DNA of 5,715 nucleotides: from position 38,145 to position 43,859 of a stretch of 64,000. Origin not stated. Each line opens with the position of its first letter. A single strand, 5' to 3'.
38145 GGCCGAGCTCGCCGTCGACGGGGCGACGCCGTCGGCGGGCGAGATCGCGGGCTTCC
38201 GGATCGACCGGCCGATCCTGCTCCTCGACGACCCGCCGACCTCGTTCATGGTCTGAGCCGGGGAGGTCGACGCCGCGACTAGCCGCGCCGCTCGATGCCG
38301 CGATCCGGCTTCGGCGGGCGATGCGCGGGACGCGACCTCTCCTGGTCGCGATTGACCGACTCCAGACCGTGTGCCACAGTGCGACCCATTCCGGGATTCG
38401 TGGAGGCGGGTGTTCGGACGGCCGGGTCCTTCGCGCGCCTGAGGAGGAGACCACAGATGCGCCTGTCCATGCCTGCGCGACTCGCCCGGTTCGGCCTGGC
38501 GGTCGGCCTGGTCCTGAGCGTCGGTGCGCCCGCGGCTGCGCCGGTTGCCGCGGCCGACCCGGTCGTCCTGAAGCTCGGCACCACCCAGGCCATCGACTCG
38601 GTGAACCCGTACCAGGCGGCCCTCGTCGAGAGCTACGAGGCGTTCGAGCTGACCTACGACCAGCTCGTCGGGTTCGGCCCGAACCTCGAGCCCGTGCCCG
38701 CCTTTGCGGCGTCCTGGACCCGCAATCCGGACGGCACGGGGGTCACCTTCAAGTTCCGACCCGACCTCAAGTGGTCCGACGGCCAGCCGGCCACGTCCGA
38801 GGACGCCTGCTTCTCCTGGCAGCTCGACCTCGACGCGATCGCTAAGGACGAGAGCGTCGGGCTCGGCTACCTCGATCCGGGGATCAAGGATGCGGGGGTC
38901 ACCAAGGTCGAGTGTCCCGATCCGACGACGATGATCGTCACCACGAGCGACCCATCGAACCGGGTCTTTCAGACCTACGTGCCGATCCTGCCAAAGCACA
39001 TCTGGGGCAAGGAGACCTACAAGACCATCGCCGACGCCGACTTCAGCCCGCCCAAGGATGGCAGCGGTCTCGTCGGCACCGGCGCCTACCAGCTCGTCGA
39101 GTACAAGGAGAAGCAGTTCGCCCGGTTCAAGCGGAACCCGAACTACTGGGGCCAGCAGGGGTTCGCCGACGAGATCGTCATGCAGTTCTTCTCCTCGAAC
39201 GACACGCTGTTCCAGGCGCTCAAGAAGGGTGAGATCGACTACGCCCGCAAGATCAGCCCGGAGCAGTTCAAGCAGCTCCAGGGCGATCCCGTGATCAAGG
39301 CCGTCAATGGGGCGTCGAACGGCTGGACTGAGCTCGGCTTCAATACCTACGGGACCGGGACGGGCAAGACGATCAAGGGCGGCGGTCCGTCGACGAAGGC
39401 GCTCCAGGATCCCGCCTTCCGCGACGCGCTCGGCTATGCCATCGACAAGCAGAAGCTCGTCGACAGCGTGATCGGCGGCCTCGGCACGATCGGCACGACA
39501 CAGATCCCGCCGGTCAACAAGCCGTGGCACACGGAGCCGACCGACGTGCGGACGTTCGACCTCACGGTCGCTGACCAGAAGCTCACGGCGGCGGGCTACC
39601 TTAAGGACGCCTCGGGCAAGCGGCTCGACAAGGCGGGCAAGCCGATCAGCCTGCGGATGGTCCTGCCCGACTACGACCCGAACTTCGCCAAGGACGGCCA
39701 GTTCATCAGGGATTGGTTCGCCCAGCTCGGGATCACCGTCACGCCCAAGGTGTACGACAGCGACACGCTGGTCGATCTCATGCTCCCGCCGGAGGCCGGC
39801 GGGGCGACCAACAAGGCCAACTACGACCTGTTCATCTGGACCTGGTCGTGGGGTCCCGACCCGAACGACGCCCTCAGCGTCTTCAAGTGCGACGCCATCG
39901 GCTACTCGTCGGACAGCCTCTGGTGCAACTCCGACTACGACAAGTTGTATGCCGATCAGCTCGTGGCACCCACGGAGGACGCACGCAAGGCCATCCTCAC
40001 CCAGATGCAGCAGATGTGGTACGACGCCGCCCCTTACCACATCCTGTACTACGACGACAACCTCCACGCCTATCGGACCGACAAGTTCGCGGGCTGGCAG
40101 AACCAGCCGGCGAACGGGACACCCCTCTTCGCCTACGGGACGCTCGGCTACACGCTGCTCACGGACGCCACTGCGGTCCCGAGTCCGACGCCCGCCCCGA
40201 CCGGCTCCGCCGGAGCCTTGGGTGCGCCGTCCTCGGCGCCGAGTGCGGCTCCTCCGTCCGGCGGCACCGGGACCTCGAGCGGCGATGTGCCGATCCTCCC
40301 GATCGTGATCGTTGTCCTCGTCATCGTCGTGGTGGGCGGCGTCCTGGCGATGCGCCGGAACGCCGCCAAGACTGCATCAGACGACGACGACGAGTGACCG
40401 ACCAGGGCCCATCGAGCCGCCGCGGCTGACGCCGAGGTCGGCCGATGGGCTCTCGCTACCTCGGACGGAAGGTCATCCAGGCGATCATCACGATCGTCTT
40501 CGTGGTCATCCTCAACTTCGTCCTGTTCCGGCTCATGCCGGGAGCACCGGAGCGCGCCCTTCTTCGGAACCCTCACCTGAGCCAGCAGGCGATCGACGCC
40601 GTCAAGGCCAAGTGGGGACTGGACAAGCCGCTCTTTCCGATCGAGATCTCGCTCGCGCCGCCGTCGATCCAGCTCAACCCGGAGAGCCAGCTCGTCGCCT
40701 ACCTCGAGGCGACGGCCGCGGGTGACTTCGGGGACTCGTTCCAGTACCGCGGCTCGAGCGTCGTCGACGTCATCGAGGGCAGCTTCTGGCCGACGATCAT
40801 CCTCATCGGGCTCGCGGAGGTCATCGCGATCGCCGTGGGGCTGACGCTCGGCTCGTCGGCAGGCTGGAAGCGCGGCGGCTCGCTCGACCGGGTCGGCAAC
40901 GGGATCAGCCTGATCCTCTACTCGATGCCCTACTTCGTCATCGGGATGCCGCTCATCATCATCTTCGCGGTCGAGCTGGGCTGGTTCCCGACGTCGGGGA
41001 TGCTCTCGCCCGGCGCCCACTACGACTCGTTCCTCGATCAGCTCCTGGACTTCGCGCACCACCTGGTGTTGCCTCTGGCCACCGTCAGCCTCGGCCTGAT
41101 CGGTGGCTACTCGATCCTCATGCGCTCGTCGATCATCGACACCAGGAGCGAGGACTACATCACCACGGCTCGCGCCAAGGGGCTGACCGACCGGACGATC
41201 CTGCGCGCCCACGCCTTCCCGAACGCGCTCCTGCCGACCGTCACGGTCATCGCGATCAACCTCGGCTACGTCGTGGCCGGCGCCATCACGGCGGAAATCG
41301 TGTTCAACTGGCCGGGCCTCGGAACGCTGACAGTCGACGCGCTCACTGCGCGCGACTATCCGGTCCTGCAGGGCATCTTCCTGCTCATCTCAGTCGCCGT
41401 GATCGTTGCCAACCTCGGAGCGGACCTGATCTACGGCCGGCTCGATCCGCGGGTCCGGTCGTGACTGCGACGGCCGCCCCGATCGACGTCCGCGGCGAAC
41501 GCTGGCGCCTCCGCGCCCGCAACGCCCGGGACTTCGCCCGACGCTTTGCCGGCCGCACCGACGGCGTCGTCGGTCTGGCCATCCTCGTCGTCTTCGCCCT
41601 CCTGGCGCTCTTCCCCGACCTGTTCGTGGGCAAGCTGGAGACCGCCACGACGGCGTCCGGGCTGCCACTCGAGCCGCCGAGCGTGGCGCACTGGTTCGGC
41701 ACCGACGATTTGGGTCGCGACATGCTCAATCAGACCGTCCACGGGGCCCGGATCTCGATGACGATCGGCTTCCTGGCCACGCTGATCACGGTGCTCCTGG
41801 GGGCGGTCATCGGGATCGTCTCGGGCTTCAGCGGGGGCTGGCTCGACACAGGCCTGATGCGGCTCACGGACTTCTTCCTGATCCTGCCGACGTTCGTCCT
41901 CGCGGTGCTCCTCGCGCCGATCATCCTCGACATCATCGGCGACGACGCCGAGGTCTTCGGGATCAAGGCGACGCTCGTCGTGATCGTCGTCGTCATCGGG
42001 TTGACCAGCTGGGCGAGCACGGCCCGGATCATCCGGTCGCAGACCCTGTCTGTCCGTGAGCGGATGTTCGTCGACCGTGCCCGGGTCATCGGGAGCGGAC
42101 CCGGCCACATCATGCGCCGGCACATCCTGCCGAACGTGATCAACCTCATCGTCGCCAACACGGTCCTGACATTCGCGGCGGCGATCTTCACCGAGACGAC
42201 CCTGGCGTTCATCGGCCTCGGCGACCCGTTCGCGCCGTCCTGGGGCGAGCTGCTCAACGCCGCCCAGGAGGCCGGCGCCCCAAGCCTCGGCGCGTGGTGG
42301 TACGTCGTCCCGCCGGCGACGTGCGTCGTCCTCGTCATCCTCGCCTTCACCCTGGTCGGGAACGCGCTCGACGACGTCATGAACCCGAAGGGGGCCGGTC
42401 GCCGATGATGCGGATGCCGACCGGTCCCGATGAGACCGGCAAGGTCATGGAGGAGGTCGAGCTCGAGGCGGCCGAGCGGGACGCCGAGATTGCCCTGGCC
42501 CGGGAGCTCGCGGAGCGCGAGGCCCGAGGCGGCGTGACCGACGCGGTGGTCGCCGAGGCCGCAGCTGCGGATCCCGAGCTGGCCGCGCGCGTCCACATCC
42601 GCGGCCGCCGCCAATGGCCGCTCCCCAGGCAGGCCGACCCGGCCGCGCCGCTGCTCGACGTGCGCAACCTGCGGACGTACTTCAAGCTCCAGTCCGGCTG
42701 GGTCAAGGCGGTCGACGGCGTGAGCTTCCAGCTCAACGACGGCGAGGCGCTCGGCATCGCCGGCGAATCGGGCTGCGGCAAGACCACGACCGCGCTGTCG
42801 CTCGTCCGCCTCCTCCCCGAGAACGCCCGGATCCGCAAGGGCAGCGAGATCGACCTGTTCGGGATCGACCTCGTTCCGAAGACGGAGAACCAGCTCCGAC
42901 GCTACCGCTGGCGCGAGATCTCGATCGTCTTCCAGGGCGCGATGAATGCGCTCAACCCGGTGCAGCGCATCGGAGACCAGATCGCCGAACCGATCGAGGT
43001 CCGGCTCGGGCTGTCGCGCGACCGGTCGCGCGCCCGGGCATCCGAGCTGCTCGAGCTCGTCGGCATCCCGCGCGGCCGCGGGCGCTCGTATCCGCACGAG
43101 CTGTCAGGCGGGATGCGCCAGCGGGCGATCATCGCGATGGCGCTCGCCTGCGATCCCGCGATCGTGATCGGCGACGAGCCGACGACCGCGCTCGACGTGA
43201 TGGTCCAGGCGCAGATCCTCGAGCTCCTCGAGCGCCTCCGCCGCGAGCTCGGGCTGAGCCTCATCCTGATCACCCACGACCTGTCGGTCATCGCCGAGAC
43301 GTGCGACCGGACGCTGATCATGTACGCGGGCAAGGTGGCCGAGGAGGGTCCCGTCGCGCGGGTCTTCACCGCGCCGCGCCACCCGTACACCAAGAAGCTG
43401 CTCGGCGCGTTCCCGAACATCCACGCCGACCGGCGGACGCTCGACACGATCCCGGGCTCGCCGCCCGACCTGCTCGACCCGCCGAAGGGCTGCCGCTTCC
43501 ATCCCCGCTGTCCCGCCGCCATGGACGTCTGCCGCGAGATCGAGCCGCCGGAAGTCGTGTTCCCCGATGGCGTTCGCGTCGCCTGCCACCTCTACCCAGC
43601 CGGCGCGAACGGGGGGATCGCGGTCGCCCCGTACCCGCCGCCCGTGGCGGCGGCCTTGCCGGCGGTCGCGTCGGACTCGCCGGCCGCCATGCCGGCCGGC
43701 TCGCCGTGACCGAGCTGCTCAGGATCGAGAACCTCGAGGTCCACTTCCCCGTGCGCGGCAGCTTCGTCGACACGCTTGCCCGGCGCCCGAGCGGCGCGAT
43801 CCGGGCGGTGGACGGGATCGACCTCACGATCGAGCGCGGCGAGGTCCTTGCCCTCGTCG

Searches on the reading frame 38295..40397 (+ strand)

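Call 33: search_protein_families(library=pfam, proteins=[window:38295-40397:+], max_evalue=0.0001)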
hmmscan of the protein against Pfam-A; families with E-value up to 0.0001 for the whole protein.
window:38295-40397:+ (700 aa): 1 family
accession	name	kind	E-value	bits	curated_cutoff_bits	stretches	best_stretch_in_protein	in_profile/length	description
PF00496.27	SBP_bac_5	-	3e-70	237.6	32.4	1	132-528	1-358/368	Bacterial extracellular solute-binding proteins, family 5 Middle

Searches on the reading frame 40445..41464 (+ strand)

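Call 33: search_protein_families(library=pfam, proteins=[window:40445-41464:+], max_evalue=0.0001)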
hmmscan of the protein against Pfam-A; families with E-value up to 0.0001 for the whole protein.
window:40445-41464:+ (339 aa): 1 family
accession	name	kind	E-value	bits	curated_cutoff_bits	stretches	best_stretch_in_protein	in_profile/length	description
PF00528.27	BPD_transp_1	-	2.9e-45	154.7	26.4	1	132-338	1-183/184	Binding-protein-dependent transport system inner membrane component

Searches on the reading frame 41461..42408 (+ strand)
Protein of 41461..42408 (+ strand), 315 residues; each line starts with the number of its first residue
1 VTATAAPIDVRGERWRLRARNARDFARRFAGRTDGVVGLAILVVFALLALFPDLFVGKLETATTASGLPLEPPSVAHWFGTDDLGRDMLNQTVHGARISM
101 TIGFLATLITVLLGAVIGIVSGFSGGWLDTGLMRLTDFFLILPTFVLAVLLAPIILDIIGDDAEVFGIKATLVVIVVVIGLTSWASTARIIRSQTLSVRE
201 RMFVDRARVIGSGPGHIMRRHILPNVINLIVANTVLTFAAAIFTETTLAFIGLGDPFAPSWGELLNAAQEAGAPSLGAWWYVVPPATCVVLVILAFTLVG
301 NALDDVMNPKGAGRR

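Call 33: search_protein_families(library=pfam, proteins=[window:41461-42408:+], max_evalue=0.0001)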
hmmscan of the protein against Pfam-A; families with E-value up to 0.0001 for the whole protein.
window:41461-42408:+ (315 aa): 1 family
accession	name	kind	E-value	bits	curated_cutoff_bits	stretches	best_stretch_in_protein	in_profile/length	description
PF00528.27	BPD_transp_1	-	8.8e-28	97.7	26.4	1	114-310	1-181/184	Binding-protein-dependent transport system inner membrane component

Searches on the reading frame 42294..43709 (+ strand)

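Call 33: search_protein_families(library=pfam, proteins=[window:42294-43709:+], max_evalue=0.0001)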
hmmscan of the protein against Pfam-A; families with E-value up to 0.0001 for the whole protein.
window:42294-43709:+ (471 aa): 3 families
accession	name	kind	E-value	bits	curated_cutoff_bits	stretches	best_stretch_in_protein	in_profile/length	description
PF00005.33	ABC_tran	-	2.2e-22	80.6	25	1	141-298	2-137/137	ABC transporter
PF08352.17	oligo_HPY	-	8.9e-22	77.7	27.1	1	350-413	2-65/65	Oligopeptide/dipeptide transporter, C-terminal region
PF13304.12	AAA_21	-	2.4e-06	28.3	27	1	224-333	208-303/304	AAA domain, putative AbiEii toxin, Type IV TA system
